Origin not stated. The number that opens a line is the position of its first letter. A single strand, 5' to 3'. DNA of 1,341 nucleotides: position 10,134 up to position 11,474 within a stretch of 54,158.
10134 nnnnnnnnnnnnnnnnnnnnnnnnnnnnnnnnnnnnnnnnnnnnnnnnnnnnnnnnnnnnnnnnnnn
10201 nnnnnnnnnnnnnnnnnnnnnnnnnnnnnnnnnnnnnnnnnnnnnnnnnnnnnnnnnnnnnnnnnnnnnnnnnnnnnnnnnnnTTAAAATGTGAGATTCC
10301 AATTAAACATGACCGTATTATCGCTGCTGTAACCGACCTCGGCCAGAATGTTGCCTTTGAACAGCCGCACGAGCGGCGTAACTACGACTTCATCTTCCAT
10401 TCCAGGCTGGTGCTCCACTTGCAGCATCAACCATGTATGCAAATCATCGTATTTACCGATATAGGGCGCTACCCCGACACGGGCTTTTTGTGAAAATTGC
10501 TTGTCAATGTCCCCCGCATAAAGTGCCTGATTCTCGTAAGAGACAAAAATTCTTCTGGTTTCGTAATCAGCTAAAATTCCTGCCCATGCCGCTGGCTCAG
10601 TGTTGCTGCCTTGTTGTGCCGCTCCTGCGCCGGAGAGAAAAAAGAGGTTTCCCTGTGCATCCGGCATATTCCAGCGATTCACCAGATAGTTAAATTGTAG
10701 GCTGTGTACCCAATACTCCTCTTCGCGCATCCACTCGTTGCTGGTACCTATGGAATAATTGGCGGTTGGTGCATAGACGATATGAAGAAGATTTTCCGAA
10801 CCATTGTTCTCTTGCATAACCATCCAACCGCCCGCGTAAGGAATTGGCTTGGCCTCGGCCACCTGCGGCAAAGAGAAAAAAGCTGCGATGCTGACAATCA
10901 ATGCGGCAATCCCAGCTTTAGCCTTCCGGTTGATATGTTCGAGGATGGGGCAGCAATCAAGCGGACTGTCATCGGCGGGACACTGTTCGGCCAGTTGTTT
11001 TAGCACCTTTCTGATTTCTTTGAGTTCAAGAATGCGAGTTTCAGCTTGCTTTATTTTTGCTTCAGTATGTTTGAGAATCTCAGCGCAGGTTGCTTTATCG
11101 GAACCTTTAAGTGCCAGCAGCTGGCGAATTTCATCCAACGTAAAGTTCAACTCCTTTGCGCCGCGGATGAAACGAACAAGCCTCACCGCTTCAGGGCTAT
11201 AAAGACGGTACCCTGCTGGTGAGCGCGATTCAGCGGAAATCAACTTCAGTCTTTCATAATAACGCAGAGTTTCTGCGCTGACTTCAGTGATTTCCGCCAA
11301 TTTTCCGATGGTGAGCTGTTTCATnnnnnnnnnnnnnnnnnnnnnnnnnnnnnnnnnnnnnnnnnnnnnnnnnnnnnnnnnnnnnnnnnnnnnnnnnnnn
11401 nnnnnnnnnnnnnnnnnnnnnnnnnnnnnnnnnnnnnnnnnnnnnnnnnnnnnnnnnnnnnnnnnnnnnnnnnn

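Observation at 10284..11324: MerR-type metal sensor fused in frame to a signal-peptide-like TM segment and an outer-membrane-barrel-like domain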

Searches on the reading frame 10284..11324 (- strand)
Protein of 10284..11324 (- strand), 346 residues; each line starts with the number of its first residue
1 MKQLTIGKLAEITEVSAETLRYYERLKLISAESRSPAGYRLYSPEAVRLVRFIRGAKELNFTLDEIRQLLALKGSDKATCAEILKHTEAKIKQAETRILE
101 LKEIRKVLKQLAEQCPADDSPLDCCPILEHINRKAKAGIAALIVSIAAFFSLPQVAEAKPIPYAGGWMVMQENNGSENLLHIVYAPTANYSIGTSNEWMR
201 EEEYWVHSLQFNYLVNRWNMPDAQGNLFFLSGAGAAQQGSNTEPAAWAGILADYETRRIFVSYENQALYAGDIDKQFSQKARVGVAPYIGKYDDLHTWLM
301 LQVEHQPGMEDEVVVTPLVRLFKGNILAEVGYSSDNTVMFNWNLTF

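Call 3: search_protein_families(library=pfam, proteins=[window:10284-11324:-], max_evalue=0.01)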
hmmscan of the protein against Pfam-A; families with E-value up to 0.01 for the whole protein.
window:10284-11324:- (346 aa): 3 families
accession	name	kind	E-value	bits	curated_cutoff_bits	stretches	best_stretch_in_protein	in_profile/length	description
PF13411.12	MerR_1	-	1.2e-15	57.8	21.6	1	5-71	2-67/69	MerR HTH family regulatory protein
PF09278.17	MerR-DNA-bind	-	4.2e-14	53.4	25.4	1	48-111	2-65/65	MerR, DNA binding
PF00376.29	MerR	-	4.5e-13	49.2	28.2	1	5-42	1-38/38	MerR family regulatory protein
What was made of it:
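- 10920..11324 (-): MerR-type metal-sensor domain, residues 1-135: wHTH, dimerisation helix, and Cys80 / Cys115 / Cys124-Cys125 in the metal-binding loop. Pfam MerR_1 1.2e-15, MerR-DNA-bind 4.2e-14 (call 3).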

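Call 4: search_protein_families(library=ncbifam, proteins=[window:10284-11324:-], max_evalue=0.01)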
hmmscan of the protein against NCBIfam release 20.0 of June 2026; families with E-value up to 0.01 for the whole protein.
window:10284-11324:- (346 aa): 16 families
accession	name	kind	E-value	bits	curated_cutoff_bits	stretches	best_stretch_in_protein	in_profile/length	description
NF007069.0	PRK09514.1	equivalog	2.4e-32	111.8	143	1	5-136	3-135/141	Zn(2+)-responsive transcriptional regulator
TIGR02051.1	MerR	equivalog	1.7e-31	109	150.85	1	5-129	1-122/124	mercury resistance transcriptional regulator MerR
TIGR02043.1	ZntR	equivalog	2e-30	105.6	167.95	1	4-130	2-129/131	Zn(2+)-responsive transcriptional regulator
TIGR02044.1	CueR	equivalog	2.4e-28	98.7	147.4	1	5-131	2-126/127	Cu(I)-responsive transcriptional regulator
TIGR02047.1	CadR-PbrR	equivalog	1.7e-25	89.5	151.45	1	4-130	1-126/127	Cd(II)/Pb(II)-responsive transcriptional regulator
NF007590.0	PRK10227.1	equivalog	2.5e-18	66.4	244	1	6-132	3-127/135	Cu(I)-responsive transcriptional regulator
NF010315.0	PRK13752.1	subfamily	5.4e-17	62.2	261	1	2-136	6-137/144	mercury resistance transcriptional regulator MerR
NF053782.1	ChlnTransRegdde3219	equivalog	1.3e-12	47.8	450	1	2-102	5-103/278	choline utilization transcriptional activator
TIGR01950.1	SoxR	equivalog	4.5e-10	39.5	116.9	1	4-110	2-108/142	redox-sensitive transcriptional activator SoxR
NF041849.1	trans_regNmlR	equivalog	5.9e-10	39.2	175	1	5-108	2-105/117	stress response transcriptional regulator NmlR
NF047375.1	HeatShock_HspR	equivalog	1.1e-08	34.9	105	1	5-79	5-79/92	heat shock protein transcriptional repressor HspR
NF050798.1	TF_FtsR_Actino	equivalog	9.2e-07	29.2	150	1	12-122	14-125/223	transcriptional regulator FtsR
NF053740.1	TransRegTnrAGPos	equivalog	2.9e-06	27.4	140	1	2-79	11-87/108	hypothetical protein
TIGR02054.1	MerD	equivalog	4.9e-06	27.1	103.65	1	1-106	1-104/120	mercuric resistance transcriptional repressor MerD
NF052513.1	TransRegCarH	equivalog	1.4e-05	24.6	400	1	4-97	7-102/274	HTH-type transcriptional repressor CarH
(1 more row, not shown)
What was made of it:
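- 10920..11324 (-): NCBIfam ZntR/MerR/CueR/CadR 89-112 bits, all below the equivalog cut-offs (call 4).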

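Call 5: find_homologous_proteins(query=window:10284-11324:-, max_evalue=0.001)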
Query window:10284-11324:- (346 aa): 1029 proteins with E <= 0.001 among 3888 candidates; the best 120 are listed.
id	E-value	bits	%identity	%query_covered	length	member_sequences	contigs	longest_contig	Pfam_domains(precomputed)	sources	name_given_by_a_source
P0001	2.1e-166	571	72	100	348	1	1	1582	PF00376.30,PF13411.13,PF09278.18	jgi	jgi:DNA-binding transcriptional MerR regulator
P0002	5.2e-151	520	65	100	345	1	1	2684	PF00376.30,PF13411.13,PF09278.18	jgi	jgi:DNA-binding transcriptional MerR regulator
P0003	2.8e-146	505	67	100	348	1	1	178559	PF00376.30,PF13411.13,PF09278.18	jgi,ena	-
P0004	2.1e-142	492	64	100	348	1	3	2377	PF00376.30,PF13411.13,PF09278.18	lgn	-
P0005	1.0e-141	490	64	100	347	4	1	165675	PF00376.30,PF13411.13,PF09278.18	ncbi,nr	ncbi:MAG: heavy metal-responsive transcriptional regulator [Alphaproteobacteria bacterium]|nr:heavy 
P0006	1.8e-141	489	63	100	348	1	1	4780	PF00376.30,PF13411.13,PF09278.18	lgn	-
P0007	1.8e-141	489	64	100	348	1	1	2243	PF00376.30,PF13411.13,PF09278.18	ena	-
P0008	2.3e-140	485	64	100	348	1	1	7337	PF00376.30,PF13411.13,PF09278.18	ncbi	-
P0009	2.7e-140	485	64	100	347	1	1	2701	PF00376.30,PF13411.13,PF09278.18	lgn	-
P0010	1.6e-139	483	63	100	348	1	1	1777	PF00376.30,PF13411.13,PF09278.18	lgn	-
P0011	3.6e-139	482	64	100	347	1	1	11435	PF00376.30,PF13411.13,PF09278.18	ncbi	-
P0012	1.0e-138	480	64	100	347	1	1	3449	PF00376.30,PF13411.13,PF09278.18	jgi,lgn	jgi:MerR family Zn(II)-responsive transcriptional regulator of zntA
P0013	1.4e-138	480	64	100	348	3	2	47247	PF00376.30,PF13411.13,PF09278.18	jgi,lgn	jgi:MerR family Zn(II)-responsive transcriptional regulator of zntA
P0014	1.8e-138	479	63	100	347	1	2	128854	PF00376.30,PF13411.13,PF09278.18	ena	-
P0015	4.3e-138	478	64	100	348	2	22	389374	PF00376.30,PF13411.13,PF09278.18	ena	-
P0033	7.0e-117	408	56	100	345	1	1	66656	PF00376.30,PF13411.13,PF09278.18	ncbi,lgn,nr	ncbi:MerR family transcriptional regulator [bacterium]|nr:MerR family transcriptional regulator [bac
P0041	3.8e-115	403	55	100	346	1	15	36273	PF00376.30,PF13411.13,PF09278.18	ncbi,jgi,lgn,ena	jgi:DNA-binding transcriptional MerR regulator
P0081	8.3e-109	382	53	100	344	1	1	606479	PF00376.30,PF13411.13,PF09278.18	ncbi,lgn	ncbi:MAG: heavy metal-responsive transcriptional regulator [Pseudomonadota bacterium]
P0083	3.0e-108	380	52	100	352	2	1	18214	PF00376.30,PF13411.13,PF09278.18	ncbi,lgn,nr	ncbi:MAG: heavy metal-responsive transcriptional regulator [Proteobacteria bacterium]|nr:heavy metal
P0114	3.2e-80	288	41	100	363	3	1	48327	PF00376.30,PF13411.13,PF09278.18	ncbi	-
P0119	1.5e-66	243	53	61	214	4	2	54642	-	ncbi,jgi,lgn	jgi:hypothetical protein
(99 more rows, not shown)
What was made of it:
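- Some were assembled independently on 11-22 contigs from several sources (call 5). More than 110 distinct clusters from NCBI, JGI, ENA and Logan share the fusion, several seen on 11-22 independent contigs (call 5).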

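Call 15: predict_structure(alignment_id=A1)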
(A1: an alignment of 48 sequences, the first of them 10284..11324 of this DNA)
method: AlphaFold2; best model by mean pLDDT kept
length: 346 residues; sequences in the alignment: 48
mean_pLDDT: 85.8   pTM: 0.53
mean pLDDT of the five models: 85.8, 82.9, 82.7, 82.4, 81.9
residues with pLDDT >= 90: 199; 70-90: 97; 50-70: 48; < 50: 2
segments of 3 or more residues with pLDDT < 50: none
pLDDT, mean of each block of 10 residues (from residue 1): 90 94 93 93 94 86 83 72 75 75 75 71 62 54 60 56 89 90 95 96 95 93 91 98 98 93 97 95 92 88 90 94 93 94 94
secondary structure, 60 per line:
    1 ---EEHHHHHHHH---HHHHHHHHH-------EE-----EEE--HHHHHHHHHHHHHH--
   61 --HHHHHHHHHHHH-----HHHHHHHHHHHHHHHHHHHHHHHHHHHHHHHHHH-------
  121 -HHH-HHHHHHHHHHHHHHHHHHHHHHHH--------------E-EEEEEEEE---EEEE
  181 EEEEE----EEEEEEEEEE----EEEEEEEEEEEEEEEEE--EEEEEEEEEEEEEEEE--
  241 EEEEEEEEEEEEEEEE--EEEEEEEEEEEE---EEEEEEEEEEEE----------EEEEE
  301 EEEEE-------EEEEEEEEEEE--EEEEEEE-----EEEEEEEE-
elements in order: H6-13 H17-25 E40-42 H45-58 H63-74 H80-113 H126-149 E166-173 E177-185 E190-199 E204-220 E223-238 E241-256 E259-270 E274-285 E296-305 E313-323 E326-332 E338-345
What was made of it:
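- On MerR family of metal-responsive regulators: AF2 helix at 80-113 (call 15).
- Checked: AlphaFold2 with a 48-sequence alignment gives a MerR fold (pLDDT about 90), a low-confidence helix at 126-149, and 12 beta strands at 166-345 with pLDDT above 90 (call 15).
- AF2 draws the segment as a helix at 126-149 (call 15).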

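Call 19: fold_search(model_id=the predicted structure, library=pdb)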
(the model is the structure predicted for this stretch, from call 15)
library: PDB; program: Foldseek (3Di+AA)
matches with E <= 10: 926; with E <= 0.001: 38
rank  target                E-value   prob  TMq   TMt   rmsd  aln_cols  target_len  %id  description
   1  6jyw_B                3.8e-06  1.00  0.26  0.61   4.7       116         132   36  Crystal structure of the transcription regulator CadR N81M mutant from P. putida in complex with Cadmium(II) and DNA (released 2020-04-29)
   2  6jni_A                4.2e-06  1.00  0.29  0.61   4.2       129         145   36  Crystal structure of the transcriptional regulator CadR from P. putida in complex with Zinc(II) and DNA (released 2019-09-25)
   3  6jyw_A                5.7e-06  1.00  0.26  0.59   4.7       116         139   36  Crystal structure of the transcription regulator CadR N81M mutant from P. putida in complex with Cadmium(II) and DNA (released 2020-04-29)
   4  6jni_C                6.3e-06  1.00  0.27  0.63   4.4       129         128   35  Crystal structure of the transcriptional regulator CadR from P. putida in complex with Zinc(II) and DNA (released 2019-09-25)
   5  6jgx_B                7.0e-06  1.00  0.27  0.59   5.2       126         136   36  Crystal structure of the transcriptional regulator CadR from P. putida in complex with Cadmium(II) and DNA (released 2019-09-25)
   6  1q05_B                8.2e-06  1.00  0.27  0.63   5.0       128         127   31  Crystal structure of the Cu(I) form of E. coli CueR, a copper efflux regulator (released 2003-09-16)
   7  6jni_H                8.2e-06  1.00  0.28  0.61   4.3       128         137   36  Crystal structure of the transcriptional regulator CadR from P. putida in complex with Zinc(II) and DNA (released 2019-09-25)
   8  6jni_G                1.0e-05  1.00  0.28  0.63   4.2       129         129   35  Crystal structure of the transcriptional regulator CadR from P. putida in complex with Zinc(II) and DNA (released 2019-09-25)
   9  6jni_E                1.1e-05  1.00  0.28  0.61   4.3       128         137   36  Crystal structure of the transcriptional regulator CadR from P. putida in complex with Zinc(II) and DNA (released 2019-09-25)
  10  1q06_B                1.1e-05  1.00  0.27  0.63   5.0       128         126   31  Crystal structure of the Ag(I) form of E. coli CueR, a copper efflux regulator (released 2003-09-16)
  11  6jgx_A                1.1e-05  1.00  0.27  0.57   5.2       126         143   36  Crystal structure of the transcriptional regulator CadR from P. putida in complex with Cadmium(II) and DNA (released 2019-09-25)
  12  6jni_B                1.2e-05  1.00  0.27  0.65   4.4       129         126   35  Crystal structure of the transcriptional regulator CadR from P. putida in complex with Zinc(II) and DNA (released 2019-09-25)
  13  4wlw_A                1.5e-05  1.00  0.28  0.63   4.5       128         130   32  CRYSTAL STRUCTURE OF THE AG(I) (ACTIVATOR) FORM OF E. COLI CUER, A COPPER EFFLUX REGULATOR, BOUND TO COPA PROMOTER DNA (released 2015-09-02)
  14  4fqe                  3.5e-05  1.00  0.33  0.58   5.4       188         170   14  KdgM porin (released 2013-06-26)
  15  4pr7_A                4.5e-05  1.00  0.34  0.59   5.5       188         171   13  KdgM porin in complex with disordered oligogalacturonate (released 2014-06-11)
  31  2wjq                  5.1e-04  1.00  0.32  0.46   6.2       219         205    9  NanC porin structure in hexagonal crystal form. (released 2009-10-13)
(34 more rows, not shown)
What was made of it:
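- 10920..11324 (-): Foldseek matches CadR, CueR and PbrR (call 19).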

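Call 21: find_encoding_contigs(protein=P0119, flank=6000, max_places=4)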
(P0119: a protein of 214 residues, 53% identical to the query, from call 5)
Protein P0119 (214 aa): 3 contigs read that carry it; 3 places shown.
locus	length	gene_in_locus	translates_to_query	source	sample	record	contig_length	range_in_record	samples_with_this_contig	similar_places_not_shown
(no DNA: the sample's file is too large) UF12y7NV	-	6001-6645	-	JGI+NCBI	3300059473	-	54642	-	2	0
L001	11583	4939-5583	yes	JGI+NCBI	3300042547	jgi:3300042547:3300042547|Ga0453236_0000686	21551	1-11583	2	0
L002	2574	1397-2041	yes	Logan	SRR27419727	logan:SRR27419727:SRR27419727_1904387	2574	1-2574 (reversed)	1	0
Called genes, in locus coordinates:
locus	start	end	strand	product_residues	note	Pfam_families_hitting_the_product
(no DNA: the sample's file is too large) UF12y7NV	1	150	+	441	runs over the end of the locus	PF22458:RsmF-B_ferredox, PF01209:Ubie_methyltran (weak), PF01189:Methyltr_RsmB-F, PF13847:Methyltransf_31 (weak)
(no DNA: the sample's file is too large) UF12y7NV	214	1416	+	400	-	PF01551:Peptidase_M23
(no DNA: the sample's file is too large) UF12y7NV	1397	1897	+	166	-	PF04519:Bactofilin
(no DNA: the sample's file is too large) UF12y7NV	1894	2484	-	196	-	PF01625:PMSR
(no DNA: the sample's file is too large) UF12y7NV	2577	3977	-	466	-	PF03448:MgtE_N, PF00571:CBS, PF01769:MgtE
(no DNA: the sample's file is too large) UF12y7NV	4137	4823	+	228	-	PF04233:Phage_Mu_F, PF12106:Colicin_E5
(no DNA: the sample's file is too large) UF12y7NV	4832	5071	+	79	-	-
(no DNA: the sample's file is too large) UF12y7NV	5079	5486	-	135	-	PF03692:CxxCxxCC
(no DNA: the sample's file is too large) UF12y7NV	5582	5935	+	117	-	-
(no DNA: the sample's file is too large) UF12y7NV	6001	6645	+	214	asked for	-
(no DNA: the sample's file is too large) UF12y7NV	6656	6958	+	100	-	PF00403:HMA (weak)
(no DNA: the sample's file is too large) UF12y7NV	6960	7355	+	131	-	-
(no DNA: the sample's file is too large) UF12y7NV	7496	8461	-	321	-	-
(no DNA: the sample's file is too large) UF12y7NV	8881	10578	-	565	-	-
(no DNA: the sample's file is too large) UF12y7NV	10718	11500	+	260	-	PF21948:LplA-B_cat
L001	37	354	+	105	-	PF01551:Peptidase_M23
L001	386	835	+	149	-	PF04519:Bactofilin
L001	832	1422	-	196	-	PF01625:PMSR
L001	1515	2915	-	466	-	PF03448:MgtE_N, PF00571:CBS, PF01769:MgtE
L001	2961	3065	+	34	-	-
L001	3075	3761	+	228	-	PF04233:Phage_Mu_F, PF12106:Colicin_E5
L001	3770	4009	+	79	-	-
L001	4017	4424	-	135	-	PF03692:CxxCxxCC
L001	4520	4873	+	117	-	-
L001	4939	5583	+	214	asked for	-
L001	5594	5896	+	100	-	PF00403:HMA (weak)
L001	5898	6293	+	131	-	-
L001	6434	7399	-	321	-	-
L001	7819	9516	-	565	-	-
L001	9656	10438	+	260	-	PF21948:LplA-B_cat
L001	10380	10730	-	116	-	PF00708:Acylphosphatase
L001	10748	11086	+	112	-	-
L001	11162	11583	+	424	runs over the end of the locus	PF00202:Aminotran_3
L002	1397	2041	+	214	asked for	-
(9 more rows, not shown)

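Call 22: search_protein_families(library=pfam, proteins=[L001:4520-4873:+, L001:5594-5896:+, L001:5898-6293:+, L001:4017-4424:-, L001:6434-7399:-, L001:7819-9516:-], max_evalue=0.1)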
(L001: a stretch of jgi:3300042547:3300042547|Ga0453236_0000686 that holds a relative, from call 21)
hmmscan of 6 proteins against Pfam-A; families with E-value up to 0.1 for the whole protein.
L001:4520-4873:+ (117 aa): 0 families

L001:5594-5896:+ (100 aa): 2 families
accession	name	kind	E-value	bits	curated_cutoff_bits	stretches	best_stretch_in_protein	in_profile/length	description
PF00403.32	HMA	-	3.1e-07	31.1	24.8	1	31-91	2-61/62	Heavy-metal-associated domain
PF24056.1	zf-C2H2_ZFHX3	-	0.041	14.1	27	1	37-48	5-16/25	Zinc finger homeobox protein 3-like, C2H2 type zinc-finger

L001:5898-6293:+ (131 aa): 0 families

L001:4017-4424:- (135 aa): 1 family
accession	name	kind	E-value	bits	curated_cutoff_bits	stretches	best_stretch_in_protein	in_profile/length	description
PF03692.20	CxxCxxCC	-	1.7e-09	38.7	23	1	23-90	2-84/85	Putative zinc- or iron-chelating domain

L001:6434-7399:- (321 aa): 0 families

L001:7819-9516:- (565 aa): 1 family
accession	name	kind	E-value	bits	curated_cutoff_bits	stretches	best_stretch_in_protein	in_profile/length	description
PF00353.25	HemolysinCabind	-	4.4e-90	295.4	23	19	407-442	1-36/36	RTX calcium-binding nonapeptide repeat (4 copies)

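Call 23: find_encoding_contigs(protein=P0081, flank=7000, max_places=2)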
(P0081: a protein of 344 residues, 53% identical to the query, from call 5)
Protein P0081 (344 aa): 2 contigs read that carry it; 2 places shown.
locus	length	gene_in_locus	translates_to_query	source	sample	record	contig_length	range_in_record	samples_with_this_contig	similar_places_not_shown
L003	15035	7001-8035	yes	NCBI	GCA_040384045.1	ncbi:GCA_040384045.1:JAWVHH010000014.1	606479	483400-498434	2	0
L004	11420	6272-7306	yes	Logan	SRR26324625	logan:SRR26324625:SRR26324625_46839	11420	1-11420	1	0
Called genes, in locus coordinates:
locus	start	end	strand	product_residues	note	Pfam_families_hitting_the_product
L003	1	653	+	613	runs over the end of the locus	PF13230:GATase_4, PF08379:Bact_transglu_N, PF01841:Transglut_core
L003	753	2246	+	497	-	PF04174:CP_ATPgrasp_1, PF14403:CP_ATPgrasp_2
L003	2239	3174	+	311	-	PF04168:Alpha-E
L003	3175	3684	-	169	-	PF09351:DUF1993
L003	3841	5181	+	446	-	PF08811:DUF1800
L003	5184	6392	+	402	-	PF07394:DUF1501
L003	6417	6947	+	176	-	PF03449:GreA_GreB_N, PF01272:GreA_GreB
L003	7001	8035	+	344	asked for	PF00376:MerR, PF13411:MerR_1, PF09278:MerR-DNA-bind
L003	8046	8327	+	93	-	PF00403:HMA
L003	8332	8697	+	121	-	-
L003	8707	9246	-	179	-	PF01327:Pep_deformylase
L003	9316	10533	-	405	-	PF00070:Pyr_redox (faint), PF01266:DAO (weak), PF01494:FAD_binding_3, PF03486:HI0933_like, PF07992:Pyr_redox_2 (faint), PF13450:NAD_binding_8 (weak), PF22780:HI0933_like_1st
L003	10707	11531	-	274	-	PF00756:Esterase, PF00561:Abhydrolase_1 (weak), PF12146:Hydrolase_4 (faint), PF00326:Peptidase_S9 (weak)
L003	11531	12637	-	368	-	PF08240:ADH_N, PF00107:ADH_zinc_N, PF13602:ADH_zinc_N_2 (weak)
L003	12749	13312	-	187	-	PF04366:Ysc84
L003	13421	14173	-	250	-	PF04333:MlaA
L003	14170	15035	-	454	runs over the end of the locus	-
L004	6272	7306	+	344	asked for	PF00376:MerR, PF13411:MerR_1, PF09278:MerR-DNA-bind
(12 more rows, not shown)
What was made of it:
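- One example is L003, in a housekeeping neighbourhood (call 23).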

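Call 24: find_encoding_contigs(protein=P0114, flank=7000, max_places=2)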
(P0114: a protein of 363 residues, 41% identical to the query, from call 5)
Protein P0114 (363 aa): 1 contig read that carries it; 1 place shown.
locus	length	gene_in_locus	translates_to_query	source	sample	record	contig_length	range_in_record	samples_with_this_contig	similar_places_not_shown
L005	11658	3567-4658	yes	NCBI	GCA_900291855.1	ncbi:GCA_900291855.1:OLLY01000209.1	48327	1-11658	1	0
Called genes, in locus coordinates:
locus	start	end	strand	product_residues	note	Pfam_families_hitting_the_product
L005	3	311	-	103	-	?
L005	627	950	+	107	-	PF04972:BON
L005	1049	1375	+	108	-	PF04972:BON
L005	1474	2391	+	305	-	PF01073:3Beta_HSD, PF01370:Epimerase, PF02719:Polysacc_synt_2, PF04321:RmlD_sub_bind, PF05368:NmrA, PF13460:NAD_binding_10, PF16363:GDP_Man_Dehyd, PF07993:NAD_binding_4 (weak)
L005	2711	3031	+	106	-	PF13356:Arm-DNA-bind_3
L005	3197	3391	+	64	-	PF22022:Phage_int_M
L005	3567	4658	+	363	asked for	PF00376:MerR, PF13411:MerR_1, PF09278:MerR-DNA-bind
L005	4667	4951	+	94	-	PF00403:HMA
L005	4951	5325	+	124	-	-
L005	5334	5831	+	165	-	PF14342:DUF4396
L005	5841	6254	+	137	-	PF13115:YtkA (weak)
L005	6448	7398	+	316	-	-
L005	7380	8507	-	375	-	-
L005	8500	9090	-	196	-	PF09347:DUF1989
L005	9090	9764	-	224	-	PF08892:YqcI_YcgG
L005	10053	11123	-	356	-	PF24814:WD40_Prp19 (faint), PF25174:Beta-prop_THOC3 (faint), PF21783:YNCE (faint)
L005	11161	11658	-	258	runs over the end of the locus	PF03988:DUF347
